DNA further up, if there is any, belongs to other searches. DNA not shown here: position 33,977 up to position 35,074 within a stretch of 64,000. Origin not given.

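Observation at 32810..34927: MFS transporter fused to a HAD-fold domain with non-canonical catalytic motifs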

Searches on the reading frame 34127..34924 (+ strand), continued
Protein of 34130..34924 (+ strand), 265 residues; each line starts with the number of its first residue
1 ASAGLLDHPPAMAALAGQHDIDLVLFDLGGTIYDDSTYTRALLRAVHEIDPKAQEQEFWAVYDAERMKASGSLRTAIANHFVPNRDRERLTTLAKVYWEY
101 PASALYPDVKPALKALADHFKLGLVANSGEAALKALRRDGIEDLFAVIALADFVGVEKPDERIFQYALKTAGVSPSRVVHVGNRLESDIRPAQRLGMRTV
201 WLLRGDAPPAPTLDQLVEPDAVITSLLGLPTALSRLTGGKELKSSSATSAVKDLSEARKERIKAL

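Call 30: search_protein_families(library=ncbifam, proteins=[P0123, P0129, P0131, P0139, P0153, P0166, P0190, P0201, P0121, P0125], max_evalue=1e-10)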
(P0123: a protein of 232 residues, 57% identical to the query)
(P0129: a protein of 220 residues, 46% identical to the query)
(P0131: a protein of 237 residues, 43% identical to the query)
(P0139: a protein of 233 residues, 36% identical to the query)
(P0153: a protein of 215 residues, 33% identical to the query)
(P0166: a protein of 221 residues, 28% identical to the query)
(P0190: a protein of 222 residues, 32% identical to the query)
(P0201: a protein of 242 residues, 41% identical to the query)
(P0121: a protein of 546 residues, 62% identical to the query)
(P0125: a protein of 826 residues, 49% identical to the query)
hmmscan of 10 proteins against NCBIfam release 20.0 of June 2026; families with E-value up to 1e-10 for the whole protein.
P0123 (232 aa): 7 families
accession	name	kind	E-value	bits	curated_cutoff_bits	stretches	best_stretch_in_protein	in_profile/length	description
TIGR02253.1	CTE7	subfamily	4e-26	92.2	169.75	1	77-216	78-220/221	TIGR02253 family HAD-type hydrolase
TIGR02252.1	DREG-2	subfamily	4.8e-22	78.7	155.2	1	78-188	92-203/203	HAD hydrolase, REG-2-like, family IA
TIGR01428.1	HAD_type_II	equivalog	2.5e-19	70.1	125.4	1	48-195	52-196/197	haloacid dehalogenase type II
NF053830.1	RUBPPhHalo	equivalog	2.3e-17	63.4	330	1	73-219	83-233/234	ribulose-1,5-bisphosphate 5-phosphatase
TIGR02254.1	YjjG_YfnB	equivalog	2e-16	60.1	159.9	1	91-195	97-202/223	YjjG family noncanonical pyrimidine nucleotidase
NF006976.0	PRK09449.1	equivalog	1.4e-13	50.9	183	1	93-194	97-200/225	pyrimidine 5'-nucleotidase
TIGR01449.2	PGP_bact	equivalog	6.9e-11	42.1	180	1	77-220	68-213/213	phosphoglycolate phosphatase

P0129 (220 aa): 6 families
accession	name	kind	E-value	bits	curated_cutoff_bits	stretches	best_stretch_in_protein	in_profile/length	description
TIGR02253.1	CTE7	subfamily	1.1e-25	90.8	169.75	1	65-206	76-220/221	TIGR02253 family HAD-type hydrolase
TIGR02252.1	DREG-2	subfamily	6.7e-22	78.2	155.2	1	79-178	103-203/203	HAD hydrolase, REG-2-like, family IA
TIGR02254.1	YjjG_YfnB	equivalog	2.9e-16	59.6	159.9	1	89-206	105-219/223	YjjG family noncanonical pyrimidine nucleotidase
NF053830.1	RUBPPhHalo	equivalog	2.7e-14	53.4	330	1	63-206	86-230/234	ribulose-1,5-bisphosphate 5-phosphatase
NF006976.0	PRK09449.1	equivalog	1.3e-13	51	183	1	86-184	100-200/225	pyrimidine 5'-nucleotidase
TIGR01428.1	HAD_type_II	equivalog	8.8e-12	45.5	125.4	1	65-185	78-196/197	haloacid dehalogenase type II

P0131 (237 aa): 5 families
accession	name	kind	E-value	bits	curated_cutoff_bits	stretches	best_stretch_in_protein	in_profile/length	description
TIGR02253.1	CTE7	subfamily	7.6e-23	81.4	169.75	1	7-199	2-199/221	TIGR02253 family HAD-type hydrolase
TIGR02252.1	DREG-2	subfamily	1.2e-16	61.1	155.2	1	96-193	105-203/203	HAD hydrolase, REG-2-like, family IA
NF053830.1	RUBPPhHalo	equivalog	6.1e-14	52.2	330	1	7-224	2-233/234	ribulose-1,5-bisphosphate 5-phosphatase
TIGR02254.1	YjjG_YfnB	equivalog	1.3e-12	47.7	159.9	1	96-197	97-199/223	YjjG family noncanonical pyrimidine nucleotidase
TIGR01428.1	HAD_type_II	equivalog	1.3e-11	44.8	125.4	1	53-200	53-196/197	haloacid dehalogenase type II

P0139 (233 aa): 4 families
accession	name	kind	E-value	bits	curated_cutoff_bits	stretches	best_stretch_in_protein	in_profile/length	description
TIGR02253.1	CTE7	subfamily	4e-21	75.8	169.75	1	4-215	2-217/221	TIGR02253 family HAD-type hydrolase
TIGR02252.1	DREG-2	subfamily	2.5e-17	63.3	155.2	1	93-190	105-203/203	HAD hydrolase, REG-2-like, family IA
TIGR02254.1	YjjG_YfnB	equivalog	1.3e-14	54.2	159.9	1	90-195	94-200/223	YjjG family noncanonical pyrimidine nucleotidase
NF053830.1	RUBPPhHalo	equivalog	2.1e-11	43.9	330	0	93-221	103-233/234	ribulose-1,5-bisphosphate 5-phosphatase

P0153 (215 aa): 15 families
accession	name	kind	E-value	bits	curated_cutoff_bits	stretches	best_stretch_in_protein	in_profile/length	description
TIGR02253.1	CTE7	subfamily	8.1e-35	120.6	169.75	1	5-211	2-220/221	TIGR02253 family HAD-type hydrolase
TIGR02254.1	YjjG_YfnB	equivalog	1.4e-24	86.9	159.9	1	82-214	93-222/223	YjjG family noncanonical pyrimidine nucleotidase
TIGR02252.1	DREG-2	subfamily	1.5e-22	80.3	155.2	1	79-183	98-203/203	HAD hydrolase, REG-2-like, family IA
NF006976.0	PRK09449.1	equivalog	2.4e-22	79.6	183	1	83-215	92-222/225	pyrimidine 5'-nucleotidase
NF009695.0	PRK13222.1-2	equivalog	4.3e-18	65.6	225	1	2-214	3-221/226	phosphoglycolate phosphatase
NF009804.0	PRK13288.1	equivalog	1.3e-17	64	218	1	5-214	3-209/215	pyrophosphatase PpaX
TIGR01549.1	HAD-SF-IA-v1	subfamily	5.1e-17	62.7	23.3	1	88-178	64-149/149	HAD-IA family hydrolase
TIGR01428.1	HAD_type_II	equivalog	6.1e-14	52.5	125.4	1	5-184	1-190/197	haloacid dehalogenase type II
NF009697.0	PRK13222.1-4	equivalog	1.2e-13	50.9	327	1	3-181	5-190/232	phosphoglycolate phosphatase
TIGR01449.2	PGP_bact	equivalog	1.6e-13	50.7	180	1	10-198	3-198/213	phosphoglycolate phosphatase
NF053830.1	RUBPPhHalo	equivalog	4.3e-13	49.5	330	1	85-214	102-233/234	ribulose-1,5-bisphosphate 5-phosphatase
NF052576.1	PymNtasePynAStpc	equivalog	1.4e-12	47.7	350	0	86-213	99-225/229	pyrimidine 5'-nucleotidase PynA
TIGR01662.1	HAD-SF-IIIA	subfamily_domain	3.3e-12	46.7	44.6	0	75-186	14-140/141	HAD-IIIA family hydrolase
TIGR01460.1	HAD-SF-IIA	subfamily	4.5e-11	43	100.15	0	140-186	197-245/246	HAD-IIA family hydrolase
NF009698.0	PRK13223.1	equivalog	8.9e-11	41.5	466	0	8-182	16-198/272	phosphoglycolate phosphatase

P0166 (221 aa): 12 families
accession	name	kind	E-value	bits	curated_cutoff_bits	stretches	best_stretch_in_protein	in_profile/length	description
TIGR02253.1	CTE7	subfamily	7.1e-41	140.4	169.75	1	6-217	2-220/221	TIGR02253 family HAD-type hydrolase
TIGR02252.1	DREG-2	subfamily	7.8e-23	81.3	155.2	1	75-188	88-202/203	HAD hydrolase, REG-2-like, family IA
TIGR02254.1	YjjG_YfnB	equivalog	3.4e-21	75.8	159.9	1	7-221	2-223/223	YjjG family noncanonical pyrimidine nucleotidase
NF009804.0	PRK13288.1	equivalog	1.4e-19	70.5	218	1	5-220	2-209/215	pyrophosphatase PpaX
NF006976.0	PRK09449.1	equivalog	2.2e-19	69.9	183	1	92-221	95-222/225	pyrimidine 5'-nucleotidase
NF009695.0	PRK13222.1-2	equivalog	2.3e-17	63.2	225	1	2-220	2-221/226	phosphoglycolate phosphatase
NF053830.1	RUBPPhHalo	equivalog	2e-15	57.1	330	1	92-220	103-233/234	ribulose-1,5-bisphosphate 5-phosphatase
TIGR01428.1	HAD_type_II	equivalog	9.1e-14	51.9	125.4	1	92-193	91-193/197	haloacid dehalogenase type II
TIGR02247.1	HAD-1A3-hyp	subfamily_domain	1.6e-13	50.9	125.4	1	6-191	2-196/211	epoxide hydrolase N-terminal domain-like phosphatase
TIGR01662.1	HAD-SF-IIIA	subfamily_domain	1.4e-12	47.9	44.6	1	84-191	15-139/141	HAD-IIIA family hydrolase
TIGR01549.1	HAD-SF-IA-v1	subfamily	1.1e-11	45.3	23.3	1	68-184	38-149/149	HAD-IA family hydrolase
NF008018.0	PRK10748.1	equivalog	2.3e-11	43.4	225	0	95-220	116-237/238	5-amino-6-(5-phospho-D-ribitylamino)uracil phosphatase YigB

P0190 (222 aa): 10 families
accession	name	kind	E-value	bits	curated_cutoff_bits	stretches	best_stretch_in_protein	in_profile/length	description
TIGR02253.1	CTE7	subfamily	6.4e-35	120.9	169.75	1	7-211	5-217/221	TIGR02253 family HAD-type hydrolase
TIGR02254.1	YjjG_YfnB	equivalog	3.3e-20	72.5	159.9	1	84-217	92-222/223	YjjG family noncanonical pyrimidine nucleotidase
NF006976.0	PRK09449.1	equivalog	2e-18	66.8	183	1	91-220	97-224/225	pyrimidine 5'-nucleotidase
TIGR02252.1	DREG-2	subfamily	1.4e-17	64.2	155.2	1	89-184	105-201/203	HAD hydrolase, REG-2-like, family IA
NF009695.0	PRK13222.1-2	equivalog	3.9e-13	49.4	225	1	3-220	5-224/226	phosphoglycolate phosphatase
TIGR01549.1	HAD-SF-IA-v1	subfamily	9.7e-13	48.8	23.3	1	54-179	25-147/149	HAD-IA family hydrolase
NF053830.1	RUBPPhHalo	equivalog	3.5e-12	46.5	330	1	90-216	104-232/234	ribulose-1,5-bisphosphate 5-phosphatase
NF009804.0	PRK13288.1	equivalog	4.2e-11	42.7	218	1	7-220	6-212/215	pyrophosphatase PpaX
NF052576.1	PymNtasePynAStpc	equivalog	5.7e-11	42.5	350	0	75-220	85-229/229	pyrimidine 5'-nucleotidase PynA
TIGR01428.1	HAD_type_II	equivalog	8.3e-11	42.3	125.4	0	6-187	3-190/197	haloacid dehalogenase type II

P0201 (242 aa): 9 families
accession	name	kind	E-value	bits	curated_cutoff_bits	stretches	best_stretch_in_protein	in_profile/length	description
TIGR02253.1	CTE7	subfamily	4.7e-27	95.2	169.75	1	13-211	5-200/221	TIGR02253 family HAD-type hydrolase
TIGR02252.1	DREG-2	subfamily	8.7e-23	81.1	155.2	1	105-203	103-202/203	HAD hydrolase, REG-2-like, family IA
TIGR02254.1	YjjG_YfnB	equivalog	8.4e-19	67.9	159.9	1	11-210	2-201/223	YjjG family noncanonical pyrimidine nucleotidase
NF006976.0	PRK09449.1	equivalog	1.8e-17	63.6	183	1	10-204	3-194/225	pyrimidine 5'-nucleotidase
TIGR01662.1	HAD-SF-IIIA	subfamily_domain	2.7e-13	50.2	44.6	1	106-207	24-140/141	HAD-IIIA family hydrolase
NF009695.0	PRK13222.1-2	equivalog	3.1e-13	49.7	225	1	53-233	40-218/226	phosphoglycolate phosphatase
TIGR01428.1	HAD_type_II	equivalog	9.5e-13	48.6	125.4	1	12-208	3-193/197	haloacid dehalogenase type II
NF053830.1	RUBPPhHalo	equivalog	4.4e-11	42.8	330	1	108-208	104-206/234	ribulose-1,5-bisphosphate 5-phosphatase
TIGR01549.1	HAD-SF-IA-v1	subfamily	6.9e-11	42.8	23.3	0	117-199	71-149/149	HAD-IA family hydrolase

P0121 (546 aa): 10 families
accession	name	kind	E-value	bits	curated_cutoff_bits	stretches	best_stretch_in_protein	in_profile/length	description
TIGR00861.1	MIP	subfamily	5.7e-58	196.3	171.25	1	22-267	1-224/224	MIP family channel protein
NF045553.1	AquGlycerPorinGla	equivalog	2.5e-25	89.3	400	1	20-186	9-167/290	aquaglyceroporin Gla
NF003838.0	PRK05420.1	equivalog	1e-24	87.3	256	1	19-269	4-225/231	aquaporin Z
TIGR02253.1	CTE7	subfamily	3.5e-23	82.5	169.75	1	384-523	76-218/221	TIGR02253 family HAD-type hydrolase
NF043012.1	LacAcidTportLarD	equivalog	4.9e-22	78.6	390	1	19-271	3-235/237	D/L-lactic acid transporter LarD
TIGR02252.1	DREG-2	subfamily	9.1e-17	61.5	155.2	1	382-497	87-203/203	HAD hydrolase, REG-2-like, family IA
TIGR01428.1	HAD_type_II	equivalog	3.7e-14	53.2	125.4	1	352-502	54-194/197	haloacid dehalogenase type II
TIGR02254.1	YjjG_YfnB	equivalog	5.7e-13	48.9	159.9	1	399-499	96-197/223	YjjG family noncanonical pyrimidine nucleotidase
TIGR01549.1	HAD-SF-IA-v1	subfamily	4.8e-12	46.5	23.3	0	402-492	64-149/149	HAD-IA family hydrolase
NF006976.0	PRK09449.1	equivalog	1.2e-11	44.6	183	1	400-500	95-197/225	pyrimidine 5'-nucleotidase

P0125 (826 aa): 5 families
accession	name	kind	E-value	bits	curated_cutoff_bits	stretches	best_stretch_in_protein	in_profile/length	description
TIGR02253.1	CTE7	subfamily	1.1e-24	87.4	169.75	1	27-232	2-218/221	TIGR02253 family HAD-type hydrolase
TIGR01428.1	HAD_type_II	equivalog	3.6e-16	59.8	125.4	1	105-213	87-196/197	haloacid dehalogenase type II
TIGR02254.1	YjjG_YfnB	equivalog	1.6e-13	50.7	159.9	1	109-213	97-202/223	YjjG family noncanonical pyrimidine nucleotidase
TIGR02252.1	DREG-2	subfamily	2.2e-13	50.5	155.2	1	109-206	105-203/203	HAD hydrolase, REG-2-like, family IA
TIGR01449.2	PGP_bact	equivalog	2.9e-11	43.3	180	1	93-238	66-213/213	phosphoglycolate phosphatase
